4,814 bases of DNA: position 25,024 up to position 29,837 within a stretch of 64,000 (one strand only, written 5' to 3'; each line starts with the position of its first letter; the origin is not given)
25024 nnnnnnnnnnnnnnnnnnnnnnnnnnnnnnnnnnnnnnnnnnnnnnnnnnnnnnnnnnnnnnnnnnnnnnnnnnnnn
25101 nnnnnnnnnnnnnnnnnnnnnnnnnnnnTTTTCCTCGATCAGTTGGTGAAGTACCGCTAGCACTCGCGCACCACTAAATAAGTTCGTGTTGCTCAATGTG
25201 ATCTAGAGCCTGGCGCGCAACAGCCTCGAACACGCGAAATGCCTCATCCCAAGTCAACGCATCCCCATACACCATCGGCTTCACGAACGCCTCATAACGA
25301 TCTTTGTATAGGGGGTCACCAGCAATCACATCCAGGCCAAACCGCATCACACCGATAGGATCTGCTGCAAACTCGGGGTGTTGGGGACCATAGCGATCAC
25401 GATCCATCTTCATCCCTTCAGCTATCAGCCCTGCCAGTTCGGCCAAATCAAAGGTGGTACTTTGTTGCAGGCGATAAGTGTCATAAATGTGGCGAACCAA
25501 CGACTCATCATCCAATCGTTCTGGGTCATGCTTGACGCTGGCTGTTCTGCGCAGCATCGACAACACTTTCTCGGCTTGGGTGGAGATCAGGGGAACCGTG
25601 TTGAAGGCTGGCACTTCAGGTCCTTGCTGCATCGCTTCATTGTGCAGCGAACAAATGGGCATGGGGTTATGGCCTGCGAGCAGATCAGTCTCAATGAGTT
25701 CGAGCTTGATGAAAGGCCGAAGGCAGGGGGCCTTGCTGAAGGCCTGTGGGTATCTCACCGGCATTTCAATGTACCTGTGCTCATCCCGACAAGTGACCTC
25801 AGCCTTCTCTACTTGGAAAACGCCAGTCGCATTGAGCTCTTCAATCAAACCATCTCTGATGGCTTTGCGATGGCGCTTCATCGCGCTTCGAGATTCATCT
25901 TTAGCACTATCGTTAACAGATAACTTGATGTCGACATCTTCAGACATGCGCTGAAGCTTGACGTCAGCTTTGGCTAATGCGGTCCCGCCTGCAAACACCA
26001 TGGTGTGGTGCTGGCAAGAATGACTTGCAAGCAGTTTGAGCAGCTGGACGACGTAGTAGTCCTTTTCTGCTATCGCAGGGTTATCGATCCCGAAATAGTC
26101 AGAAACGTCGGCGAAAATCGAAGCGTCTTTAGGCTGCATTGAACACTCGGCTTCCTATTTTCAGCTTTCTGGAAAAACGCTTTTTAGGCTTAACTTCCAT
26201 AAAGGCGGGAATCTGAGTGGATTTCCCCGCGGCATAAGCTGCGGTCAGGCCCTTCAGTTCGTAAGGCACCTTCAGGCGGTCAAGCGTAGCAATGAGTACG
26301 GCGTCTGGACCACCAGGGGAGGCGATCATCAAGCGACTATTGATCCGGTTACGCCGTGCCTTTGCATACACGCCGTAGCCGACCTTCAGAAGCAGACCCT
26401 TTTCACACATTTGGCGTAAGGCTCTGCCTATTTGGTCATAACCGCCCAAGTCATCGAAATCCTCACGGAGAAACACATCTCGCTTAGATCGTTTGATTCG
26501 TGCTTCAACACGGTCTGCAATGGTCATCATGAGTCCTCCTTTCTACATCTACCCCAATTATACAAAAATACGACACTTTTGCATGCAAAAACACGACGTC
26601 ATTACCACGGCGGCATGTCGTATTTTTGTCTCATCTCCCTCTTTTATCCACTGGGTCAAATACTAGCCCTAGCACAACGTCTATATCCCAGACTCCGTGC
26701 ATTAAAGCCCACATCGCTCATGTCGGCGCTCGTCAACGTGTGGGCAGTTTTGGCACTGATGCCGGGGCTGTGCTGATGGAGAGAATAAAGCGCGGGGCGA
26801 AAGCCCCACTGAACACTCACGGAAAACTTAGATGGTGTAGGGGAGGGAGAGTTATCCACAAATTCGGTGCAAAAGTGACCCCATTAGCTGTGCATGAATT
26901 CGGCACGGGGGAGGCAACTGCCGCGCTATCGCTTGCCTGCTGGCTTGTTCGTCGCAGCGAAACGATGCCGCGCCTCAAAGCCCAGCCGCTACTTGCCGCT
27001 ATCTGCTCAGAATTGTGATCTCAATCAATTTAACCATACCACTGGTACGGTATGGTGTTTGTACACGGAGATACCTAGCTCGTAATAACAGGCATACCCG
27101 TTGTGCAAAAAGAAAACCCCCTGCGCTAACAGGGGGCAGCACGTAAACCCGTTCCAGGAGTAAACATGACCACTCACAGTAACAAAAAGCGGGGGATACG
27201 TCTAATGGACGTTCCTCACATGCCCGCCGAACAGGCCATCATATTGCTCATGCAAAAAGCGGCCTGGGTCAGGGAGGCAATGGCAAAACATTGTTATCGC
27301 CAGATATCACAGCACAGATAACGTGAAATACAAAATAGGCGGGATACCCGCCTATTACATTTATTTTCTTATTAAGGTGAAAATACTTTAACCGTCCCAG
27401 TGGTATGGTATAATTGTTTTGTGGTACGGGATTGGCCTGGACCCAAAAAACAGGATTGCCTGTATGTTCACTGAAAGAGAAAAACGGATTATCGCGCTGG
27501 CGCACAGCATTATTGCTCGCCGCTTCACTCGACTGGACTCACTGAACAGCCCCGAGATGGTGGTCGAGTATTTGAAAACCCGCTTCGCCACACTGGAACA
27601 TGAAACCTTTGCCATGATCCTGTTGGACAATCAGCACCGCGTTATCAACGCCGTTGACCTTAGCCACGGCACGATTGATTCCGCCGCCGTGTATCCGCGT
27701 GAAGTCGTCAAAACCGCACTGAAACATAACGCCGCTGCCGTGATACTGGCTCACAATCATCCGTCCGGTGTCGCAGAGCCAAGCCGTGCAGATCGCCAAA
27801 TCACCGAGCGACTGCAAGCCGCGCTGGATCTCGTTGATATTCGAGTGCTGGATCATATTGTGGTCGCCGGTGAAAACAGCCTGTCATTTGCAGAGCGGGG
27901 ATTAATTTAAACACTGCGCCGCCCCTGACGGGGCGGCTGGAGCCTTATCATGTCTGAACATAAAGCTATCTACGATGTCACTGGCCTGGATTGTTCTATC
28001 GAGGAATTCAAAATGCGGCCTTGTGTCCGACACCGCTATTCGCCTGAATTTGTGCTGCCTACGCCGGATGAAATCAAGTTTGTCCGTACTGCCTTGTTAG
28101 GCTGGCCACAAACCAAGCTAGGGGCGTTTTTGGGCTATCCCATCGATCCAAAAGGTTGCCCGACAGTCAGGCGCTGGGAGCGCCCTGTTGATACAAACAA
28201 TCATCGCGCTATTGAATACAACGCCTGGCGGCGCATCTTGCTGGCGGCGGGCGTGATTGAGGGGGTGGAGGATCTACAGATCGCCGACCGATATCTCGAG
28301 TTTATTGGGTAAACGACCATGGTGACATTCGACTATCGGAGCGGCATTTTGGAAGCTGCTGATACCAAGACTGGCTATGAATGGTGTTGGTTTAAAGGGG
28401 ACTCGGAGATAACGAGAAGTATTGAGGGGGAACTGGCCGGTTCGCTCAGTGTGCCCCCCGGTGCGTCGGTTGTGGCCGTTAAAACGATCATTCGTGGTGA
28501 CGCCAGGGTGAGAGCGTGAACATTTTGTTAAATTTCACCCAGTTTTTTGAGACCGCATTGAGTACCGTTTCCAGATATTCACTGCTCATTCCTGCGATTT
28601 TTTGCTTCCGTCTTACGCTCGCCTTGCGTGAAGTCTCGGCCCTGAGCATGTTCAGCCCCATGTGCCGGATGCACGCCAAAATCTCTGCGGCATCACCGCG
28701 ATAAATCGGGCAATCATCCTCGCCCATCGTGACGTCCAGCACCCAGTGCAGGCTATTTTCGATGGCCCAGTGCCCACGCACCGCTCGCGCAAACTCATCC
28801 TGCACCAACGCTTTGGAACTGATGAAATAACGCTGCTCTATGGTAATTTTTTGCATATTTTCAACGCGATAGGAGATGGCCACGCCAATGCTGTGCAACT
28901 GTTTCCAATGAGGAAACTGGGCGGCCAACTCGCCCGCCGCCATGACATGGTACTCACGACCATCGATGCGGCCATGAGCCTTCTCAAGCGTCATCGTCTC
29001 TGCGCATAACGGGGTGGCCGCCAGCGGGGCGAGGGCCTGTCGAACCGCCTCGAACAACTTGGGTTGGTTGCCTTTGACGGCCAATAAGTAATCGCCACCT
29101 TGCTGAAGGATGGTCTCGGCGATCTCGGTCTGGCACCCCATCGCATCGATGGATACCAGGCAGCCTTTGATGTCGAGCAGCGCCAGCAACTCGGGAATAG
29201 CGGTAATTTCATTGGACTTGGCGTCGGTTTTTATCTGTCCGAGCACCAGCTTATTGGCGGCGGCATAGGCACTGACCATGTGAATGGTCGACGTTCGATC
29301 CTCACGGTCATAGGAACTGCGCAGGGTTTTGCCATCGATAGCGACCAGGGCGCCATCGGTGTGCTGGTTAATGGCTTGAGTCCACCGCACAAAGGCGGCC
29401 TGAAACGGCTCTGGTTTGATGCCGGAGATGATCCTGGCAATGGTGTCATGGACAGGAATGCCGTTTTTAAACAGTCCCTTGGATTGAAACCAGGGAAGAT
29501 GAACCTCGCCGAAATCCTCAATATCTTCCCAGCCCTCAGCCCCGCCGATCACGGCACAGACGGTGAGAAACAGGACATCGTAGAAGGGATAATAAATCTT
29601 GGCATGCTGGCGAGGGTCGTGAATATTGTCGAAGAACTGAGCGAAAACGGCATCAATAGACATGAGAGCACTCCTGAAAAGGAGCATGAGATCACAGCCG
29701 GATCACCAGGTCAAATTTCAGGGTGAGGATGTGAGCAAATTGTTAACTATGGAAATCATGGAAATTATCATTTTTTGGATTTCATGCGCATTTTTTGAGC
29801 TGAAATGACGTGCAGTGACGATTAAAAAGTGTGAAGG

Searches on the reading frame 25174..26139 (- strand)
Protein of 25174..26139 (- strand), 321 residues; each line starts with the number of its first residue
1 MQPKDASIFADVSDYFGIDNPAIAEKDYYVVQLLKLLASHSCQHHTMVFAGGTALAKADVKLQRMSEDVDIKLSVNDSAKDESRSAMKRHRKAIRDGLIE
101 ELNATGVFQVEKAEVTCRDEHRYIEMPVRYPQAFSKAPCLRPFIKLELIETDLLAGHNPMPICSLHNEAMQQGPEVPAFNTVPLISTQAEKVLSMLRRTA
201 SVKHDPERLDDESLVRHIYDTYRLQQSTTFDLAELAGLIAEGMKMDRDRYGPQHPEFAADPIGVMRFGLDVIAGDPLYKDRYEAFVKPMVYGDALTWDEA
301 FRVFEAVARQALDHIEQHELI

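Call 3: search_protein_families(library=pfam, proteins=[window:25174-26139:-], max_evalue=1)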
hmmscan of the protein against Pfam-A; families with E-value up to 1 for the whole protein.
window:25174-26139:- (321 aa): 1 family
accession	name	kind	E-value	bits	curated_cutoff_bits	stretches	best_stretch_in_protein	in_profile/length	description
PF08843.17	AbiEii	-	4.1e-27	96.1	22.5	1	38-302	6-237/238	Nucleotidyl transferase AbiEii toxin, Type IV TA system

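Call 4: search_protein_families(library=ncbifam, proteins=[window:25174-26139:-], max_evalue=1)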
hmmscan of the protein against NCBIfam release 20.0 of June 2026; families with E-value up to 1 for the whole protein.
window:25174-26139:- (321 aa): 0 families

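Call 5: search_protein_families(library=padloc, proteins=[window:25174-26139:-], max_evalue=1)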
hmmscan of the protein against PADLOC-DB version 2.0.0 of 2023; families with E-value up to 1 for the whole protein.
window:25174-26139:- (321 aa): 22 families
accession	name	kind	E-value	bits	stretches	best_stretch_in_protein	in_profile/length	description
PDLC02297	AbiEii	-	2.8e-113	376.3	1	4-312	3-306/307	AbiEii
PDLC02302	AbiEii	-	4.5e-74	247.7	1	20-314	22-312/313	AbiEii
PDLC02289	AbiEii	-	9.2e-30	102.2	1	5-310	14-299/309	AbiEii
PDLC02292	AbiEii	-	1.6e-26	91.8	1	12-308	17-281/283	AbiEii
PDLC02304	AbiEii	-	7.8e-14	50.2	1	22-246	19-209/260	AbiEii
PDLC02316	AbiEii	-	2.5e-13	48.1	1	10-90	15-93/314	AbiEii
PDLC02322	AbiEii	-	1.7e-10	38.8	1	21-129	27-128/324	AbiEii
PDLC02315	AbiEii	-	2.6e-09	34.7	1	24-83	36-97/352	AbiEii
PDLC02303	AbiEii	-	5.3e-09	33.9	1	10-72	7-66/249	AbiEii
PDLC02305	AbiEii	-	1.9e-08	31.9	1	21-113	19-105/306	AbiEii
PDLC02321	AbiEii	-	4.4e-07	27.9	1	12-103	10-96/296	AbiEii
PDLC02323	AbiEii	-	1.1e-06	26.5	1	20-95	15-83/248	AbiEii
PDLC02317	AbiEii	-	4.3e-06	23.9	1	20-78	17-75/396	AbiEii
PDLC02294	AbiEii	-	3.1e-05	21.9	1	23-77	21-76/260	AbiEii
PDLC02299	AbiEii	-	5.3e-05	20.7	1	18-76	21-75/344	AbiEii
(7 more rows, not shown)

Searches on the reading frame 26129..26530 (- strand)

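Call 3: search_protein_families(library=pfam, proteins=[window:26129-26530:-], max_evalue=1)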
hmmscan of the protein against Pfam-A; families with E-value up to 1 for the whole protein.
window:26129-26530:- (133 aa): 3 families
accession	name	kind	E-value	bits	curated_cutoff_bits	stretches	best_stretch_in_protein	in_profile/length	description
PF19570.5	DUF6088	-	1.1e-07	32.2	25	1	8-129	2-119/172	Family of unknown function (DUF6088)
PF13338.12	AbiEi_4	-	0.024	15.2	25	1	14-56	8-47/49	Transcriptional regulator, AbiEi antitoxin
PF22183.1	Fibre_HD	-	0.057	14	26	1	90-126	34-70/97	Atadenovirus fibre, head domain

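Call 4: search_protein_families(library=ncbifam, proteins=[window:26129-26530:-], max_evalue=1)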
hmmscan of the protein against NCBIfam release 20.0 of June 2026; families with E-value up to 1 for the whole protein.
window:26129-26530:- (133 aa): 1 family
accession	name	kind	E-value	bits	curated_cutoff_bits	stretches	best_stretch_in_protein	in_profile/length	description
NF047376.1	TAA_AbiEi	equivalog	0.18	11.5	150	1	12-66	13-70/172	type IV toxin-antitoxin system AbiEi family antitoxin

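Call 5: search_protein_families(library=padloc, proteins=[window:26129-26530:-], max_evalue=1)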
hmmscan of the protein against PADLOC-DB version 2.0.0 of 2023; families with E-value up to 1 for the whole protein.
window:26129-26530:- (133 aa): 13 families
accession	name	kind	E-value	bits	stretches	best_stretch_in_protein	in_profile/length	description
PDLC02229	AbiEi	-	1.9e-48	162.3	1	2-131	1-128/131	AbiEi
PDLC02258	AbiEi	-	1.7e-27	94.8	1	3-123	66-184/196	AbiEi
PDLC02226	AbiEi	-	9.6e-16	56.2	1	2-128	1-121/202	AbiEi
PDLC02233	AbiEi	-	1.4e-13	48.9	1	3-126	3-123/214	AbiEi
PDLC02246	AbiEi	-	0.0017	15.9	1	5-118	11-115/230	AbiEi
PDLC02225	AbiEi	-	0.0026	15.5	1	36-78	33-72/198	AbiEi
PDLC02236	AbiEi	-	0.0029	15.3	1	33-124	30-121/207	AbiEi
PDLC02234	AbiEi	-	0.0057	14.4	1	17-62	14-57/191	AbiEi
PDLC02283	AbiEi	-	0.014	13.1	1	35-79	32-77/201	AbiEi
PDLC02265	AbiEi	-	0.016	13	1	36-79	30-74/198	AbiEi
PDLC02251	AbiEi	-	0.017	12.6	1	34-64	38-68/230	AbiEi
PDLC02250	AbiEi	-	0.035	12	1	30-113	27-103/197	AbiEi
PDLC00591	JetD3|JetD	-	0.046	11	1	8-48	24-59/350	DUF2239; DUF2220 domain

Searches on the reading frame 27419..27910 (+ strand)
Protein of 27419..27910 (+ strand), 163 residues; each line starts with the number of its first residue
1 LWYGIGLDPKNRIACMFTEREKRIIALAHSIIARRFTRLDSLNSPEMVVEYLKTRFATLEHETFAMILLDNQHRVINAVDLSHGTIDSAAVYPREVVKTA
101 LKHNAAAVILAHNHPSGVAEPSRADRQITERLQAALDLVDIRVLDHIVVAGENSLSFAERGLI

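Call 3: search_protein_families(library=pfam, proteins=[window:27419-27910:+], max_evalue=1)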
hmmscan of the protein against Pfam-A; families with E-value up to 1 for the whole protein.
window:27419-27910:+ (163 aa): 2 families
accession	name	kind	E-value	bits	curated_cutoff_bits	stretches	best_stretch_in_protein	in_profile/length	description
PF04002.20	RadC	-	6e-48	162.2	22.1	1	42-162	1-121/121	RadC-like JAB domain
PF14464.11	Prok-JAB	-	2.8e-06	27.6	25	1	54-132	11-93/114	Prokaryotic homologs of the JAB domain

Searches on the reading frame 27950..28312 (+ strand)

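Call 3: search_protein_families(library=pfam, proteins=[window:27950-28312:+], max_evalue=1)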
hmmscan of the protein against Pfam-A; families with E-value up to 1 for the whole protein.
window:27950-28312:+ (120 aa): 1 family
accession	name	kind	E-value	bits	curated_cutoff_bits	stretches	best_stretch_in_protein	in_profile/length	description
PF10295.14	DUF2406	-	0.15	13.2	27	1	71-82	42-53/63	Uncharacterised protein (DUF2406)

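Call 20: search_protein_families(library=phrogs, proteins=[window:27950-28312:+], max_evalue=1)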
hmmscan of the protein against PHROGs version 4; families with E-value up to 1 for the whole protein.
window:27950-28312:+ (120 aa): 1 family
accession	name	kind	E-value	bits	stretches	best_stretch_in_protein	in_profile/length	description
phrog_8351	-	unknown function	0.11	13.6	1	30-102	17-84/95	-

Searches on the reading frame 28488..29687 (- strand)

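Call 24: search_protein_families(library=pfam, proteins=[window:28488-29687:-], max_evalue=0.01)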
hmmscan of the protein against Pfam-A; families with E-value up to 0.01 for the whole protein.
window:28488-29687:- (399 aa): 2 families
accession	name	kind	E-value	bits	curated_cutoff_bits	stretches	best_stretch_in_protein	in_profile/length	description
PF13808.11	DDE_Tnp_1_assoc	-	3.2e-28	98.1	32.3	1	17-103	2-88/88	DDE_Tnp_1-associated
PF01609.27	DDE_Tnp_1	-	1.5e-21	77.6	23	1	114-347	6-200/200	Transposase DDE domain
